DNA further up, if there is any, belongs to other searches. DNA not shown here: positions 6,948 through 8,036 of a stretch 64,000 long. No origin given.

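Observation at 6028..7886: Adjacent pair of U32-family proteins resembling the UbiU/UbiV (or RlhA/TrhP) O2-independent hydroxylase partners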

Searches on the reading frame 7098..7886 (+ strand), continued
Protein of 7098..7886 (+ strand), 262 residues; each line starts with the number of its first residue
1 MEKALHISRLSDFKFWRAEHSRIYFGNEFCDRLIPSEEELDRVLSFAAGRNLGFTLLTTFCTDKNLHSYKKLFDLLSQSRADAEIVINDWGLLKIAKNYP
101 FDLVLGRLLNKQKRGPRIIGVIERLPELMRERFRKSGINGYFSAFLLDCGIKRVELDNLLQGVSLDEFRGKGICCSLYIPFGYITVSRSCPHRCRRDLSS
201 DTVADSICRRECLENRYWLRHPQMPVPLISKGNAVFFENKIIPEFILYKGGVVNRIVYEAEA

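Call 35: find_related_loci(query=A1, collection=genome_contigs, flank=10000)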
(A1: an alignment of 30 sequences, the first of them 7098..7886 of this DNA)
Query A1 (262 aa) in genome_contigs; peptide patterns used: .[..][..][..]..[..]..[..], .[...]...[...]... (x = any residue, [..] = any of these).
282 stretches matched a pattern; 266 encode a relative of the query (tblastn E <= 1e-3); the best 80 are kept; 80 distinct loci.
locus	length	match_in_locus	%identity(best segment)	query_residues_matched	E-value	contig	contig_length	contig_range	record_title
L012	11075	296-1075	87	1-262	7e-152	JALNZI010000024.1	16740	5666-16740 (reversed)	MAG: Candidatus Omnitrophota bacterium isolate SO_2017_LW1 bin 10 NODE_2695_length_16740_cov_1.296093_LW64-88_2017, whol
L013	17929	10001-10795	42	1-262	7e-68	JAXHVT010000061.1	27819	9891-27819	MAG: Actinomycetota bacterium isolate MAG84_tar_biofilm MAG84_61, whole genome shotgun sequence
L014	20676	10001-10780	42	1-262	3e-67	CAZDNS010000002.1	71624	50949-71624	MAG TPA_asm: uncultured Planctomycetia bacterium isolate SRP090828_co1_107 genome assembly, contig: NODE_53_length_71624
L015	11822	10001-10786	45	1-261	4e-67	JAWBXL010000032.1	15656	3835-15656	MAG: Candidatus Bathyarchaeia archaeon isolate JZ-1_201803_bins_90 JZ-1_201803_bins_90_scaffold_32, whole genome shotgun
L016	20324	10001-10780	41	1-261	5e-65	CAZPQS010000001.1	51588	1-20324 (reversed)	MAG TPA_asm: uncultured Planctomycetales bacterium isolate SRP323688_co1_149 genome assembly, contig: NODE_1253_length_5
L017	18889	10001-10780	45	1-261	8e-65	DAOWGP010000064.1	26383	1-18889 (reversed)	MAG TPA_asm: Candidatus Omnitrophota bacterium isolate CSMAG_1994 CSMAG_1994_k141_4485422_length_26383_cov_55.2670, whol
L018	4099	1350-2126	44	1-261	1e-63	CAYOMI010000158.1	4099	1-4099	MAG TPA_asm: uncultured Planctomycetales bacterium isolate SRP098346_co1_93 genome assembly, contig: NODE_34450_length_4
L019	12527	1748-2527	42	1-261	1e-63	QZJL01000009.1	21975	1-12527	MAG: Dehalococcoidia bacterium isolate SURF_40 Ga0104751_1003573, whole genome shotgun sequence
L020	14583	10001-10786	41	1-261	1e-63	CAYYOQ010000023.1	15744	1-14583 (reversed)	MAG TPA_asm: uncultured Thermodesulfobacteriota bacterium isolate binchicken_co33_371 genome assembly, contig: NODE_4164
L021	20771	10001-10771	45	2-261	4e-63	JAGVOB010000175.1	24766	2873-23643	MAG: Candidatus Omnitrophota bacterium isolate DeMMO3_15 c_000000089305, whole genome shotgun sequence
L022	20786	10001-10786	42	1-261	1e-62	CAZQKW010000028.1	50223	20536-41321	MAG TPA_asm: uncultured Thermodesulfobacteriota bacterium isolate binchicken_co107_87 genome assembly, contig: NODE_1738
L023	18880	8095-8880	43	1-261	2e-62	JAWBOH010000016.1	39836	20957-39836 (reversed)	MAG: Candidatus Bathyarchaeia archaeon isolate HHBFW-2_201803_bins_195 HHBFW-2_201803_bins_195_scaffold_16, whole genome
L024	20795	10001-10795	40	1-262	5e-62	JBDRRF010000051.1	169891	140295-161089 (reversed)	MAG: Pseudomonadota bacterium isolate MEGAHIT-group-2.86 k141_613652, whole genome shotgun sequence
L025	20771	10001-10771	43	1-259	7e-62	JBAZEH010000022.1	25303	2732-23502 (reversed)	MAG: Candidatus Omnitrophota bacterium isolate SO_2017_LW3_121 NODE_4943_length_25303_cov_1.937440_LW162_2017, whole gen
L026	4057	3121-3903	45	1-259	1e-61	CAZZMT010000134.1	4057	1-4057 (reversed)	MAG TPA_asm: uncultured Candidatus Bathyarchaeia archaeon isolate binchicken_co25_93 genome assembly, contig: k141_16362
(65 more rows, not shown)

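Call 51: search_protein_families(library=pfam, alignment_id=A1, max_evalue=10)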
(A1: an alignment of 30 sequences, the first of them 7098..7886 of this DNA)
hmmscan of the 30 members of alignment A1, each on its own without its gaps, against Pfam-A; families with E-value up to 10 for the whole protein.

A. member 1, window:7098-7886:+ (262 aa): 1 family
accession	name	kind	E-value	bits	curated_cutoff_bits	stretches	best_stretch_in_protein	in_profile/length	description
PF05536.17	Neurochondrin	-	0.14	11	22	1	26-73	52-98/605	Neurochondrin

B. families by the number of members that match (of 30 scanned): 15 families
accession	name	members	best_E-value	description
PF05536.17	Neurochondrin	3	0.013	Neurochondrin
PF01297.22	ZnuA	2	0.048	Zinc-uptake complex component A periplasmic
PF17981.7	ADD_ATRX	1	0.0054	Cysteine Rich ADD domain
PF14020.11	DUF4236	1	0.0099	Protein of unknown function (DUF4236)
PF17938.6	TetR_C_29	1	0.011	Tetracyclin repressor-like, C-terminal domain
PF18952.6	DUF5696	1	0.038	Family of unknown function (DUF5696)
PF24753.1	DUF7698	1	0.058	Domain of unknown function (DUF7698)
PF22928.2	INTS1_R4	1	0.065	Integrator complex subunit 1, R4 domain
PF04992.19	RNA_pol_Rpb1_6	1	0.1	RNA polymerase Rpb1, domain 6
PF00078.32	RVT_1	1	0.11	Reverse transcriptase (RNA-dependent DNA polymerase)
PF19677.4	DUF6179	1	0.11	Family of unknown function (DUF6179)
PF04695.18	Pex14_N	1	0.13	Pex14 N-terminal domain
PF21861.2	RepB_C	1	0.17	Replication protein RepB, C-terminal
PF16795.10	Phage_integr_3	1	0.17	Archaeal phage integrase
PF05725.18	FNIP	1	2.9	FNIP Repeat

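Call 73: search_protein_families(library=ncbifam, proteins=[L002:2724-4148:+, L002:4164-5423:+, L002:5442-7016:+, L002:7031-7993:+, L002:8001-8792:+], max_evalue=0.00001)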
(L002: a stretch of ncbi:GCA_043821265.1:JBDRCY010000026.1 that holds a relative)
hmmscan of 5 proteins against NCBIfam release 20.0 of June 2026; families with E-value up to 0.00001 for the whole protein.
L002:2724-4148:+ (474 aa): 3 families
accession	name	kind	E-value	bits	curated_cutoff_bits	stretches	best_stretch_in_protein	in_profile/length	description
TIGR00387.1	glcD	equivalog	3.6e-26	91.9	567.9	1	38-261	1-217/413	glycolate oxidase subunit GlcD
NF008408.0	PRK11230.1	equivalog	6.4e-16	57.9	897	1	34-108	55-129/499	glycolate oxidase subunit GlcD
NF049975.1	2HglutDHaseYdiJ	equivalog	3.1e-14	51.7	1350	1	33-125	50-144/1018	D-2-hydroxyglutarate dehydrogenase YdiJ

L002:4164-5423:+ (419 aa): 10 families
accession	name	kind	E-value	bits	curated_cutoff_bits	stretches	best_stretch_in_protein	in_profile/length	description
NF004898.0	PRK06259.1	equivalog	5.8e-51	173.6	385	1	88-419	181-488/488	fumarate reductase (CoM/CoB) subunit TfrB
NF045670.1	quin_L_LdhH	equivalog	3e-29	101.8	800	1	123-415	418-705/706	L-lactate dehydrogenase (quinone) large subunit LdhH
NF045663.1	diclust_near_Sec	equivalog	2e-21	75.8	530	1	94-397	354-620/759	pyridine nucleotide-disulfide oxidoreductase/dicluster-binding protein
NF045724.1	ferredox_TmcB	equivalog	9.5e-19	67.3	735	1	269-403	286-412/430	electron transfer complex ferredoxin TmcB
NF008369.0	PRK11168.1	equivalog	3.6e-18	65.6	278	1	162-393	157-378/401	anaerobic glycerol-3-phosphate dehydrogenase subunit C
NF045711.1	sulf_resp_HmcF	equivalog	4.7e-14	52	750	1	270-404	307-430/457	sulfate respiration complex iron-sulfur protein HmcF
NF045796.1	DsrK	equivalog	2.8e-13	49.3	400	1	270-358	297-375/453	sulfate reduction electron transfer complex DsrMKJOP subunit DsrK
TIGR03379.1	glycerol3P_GlpC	equivalog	3e-13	49.3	279.9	1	168-392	158-374/397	anaerobic glycerol-3-phosphate dehydrogenase subunit GlpC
TIGR03288.1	CoB_CoM_SS_B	equivalog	6.8e-13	48.5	345.15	1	267-395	113-237/290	CoB--CoM heterodisulfide reductase subunit B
NF008434.0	PRK11274.1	equivalog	3e-08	33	333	1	189-417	183-405/409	glycolate oxidase subunit GlcF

L002:5442-7016:+ (524 aa): 2 families
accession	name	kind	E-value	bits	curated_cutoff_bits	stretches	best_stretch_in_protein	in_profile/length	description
TIGR00387.1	glcD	equivalog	2.5e-13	49.7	567.9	1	52-235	1-176/413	glycolate oxidase subunit GlcD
NF008408.0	PRK11230.1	equivalog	1.7e-08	33.4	897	1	5-233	15-231/499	glycolate oxidase subunit GlcD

L002:7031-7993:+ (320 aa): 2 families
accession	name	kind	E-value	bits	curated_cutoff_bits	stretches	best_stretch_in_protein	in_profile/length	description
NF047963.1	quinone_UbiU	equivalog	3e-24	85.8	440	1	1-207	1-193/331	ubiquinone anaerobic biosynthesis protein UbiU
NF011996.0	PRK15452.1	equivalog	1.3e-22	80.2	534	1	3-219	7-210/449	prephenate-dependent tRNA uridine(34) hydroxylase TrhP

L002:8001-8792:+ (263 aa): 0 families

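Call 86: list_cluster_members(proteins=[P0001, P0121])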
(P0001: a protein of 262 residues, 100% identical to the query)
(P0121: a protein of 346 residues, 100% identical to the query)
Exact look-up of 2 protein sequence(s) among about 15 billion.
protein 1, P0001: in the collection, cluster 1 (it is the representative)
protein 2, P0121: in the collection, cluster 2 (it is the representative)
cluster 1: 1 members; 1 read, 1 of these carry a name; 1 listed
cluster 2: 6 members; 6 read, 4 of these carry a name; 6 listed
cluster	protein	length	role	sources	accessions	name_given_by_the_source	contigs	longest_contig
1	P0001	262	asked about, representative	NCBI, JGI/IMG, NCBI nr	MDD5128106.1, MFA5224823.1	MAG: hypothetical protein PHO40_00420 [Candidatus Omnitrophica bacterium] | hypothetical protein | hypothetical protein [Candidatus Omnitrophota bacterium]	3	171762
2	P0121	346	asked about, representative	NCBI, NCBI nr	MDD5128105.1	MAG: U32 family peptidase [Candidatus Omnitrophica bacterium] | U32 family peptidase [Candidatus Omnitrophota bacterium]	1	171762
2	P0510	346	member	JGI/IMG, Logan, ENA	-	hypothetical protein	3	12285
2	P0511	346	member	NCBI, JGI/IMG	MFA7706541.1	MAG: U32 family peptidase [Candidatus Omnitrophota bacterium]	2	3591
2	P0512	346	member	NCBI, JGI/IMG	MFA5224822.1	MAG: U32 family peptidase [Candidatus Omnitrophota bacterium] | hypothetical protein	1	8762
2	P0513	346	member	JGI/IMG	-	-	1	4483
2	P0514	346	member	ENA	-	-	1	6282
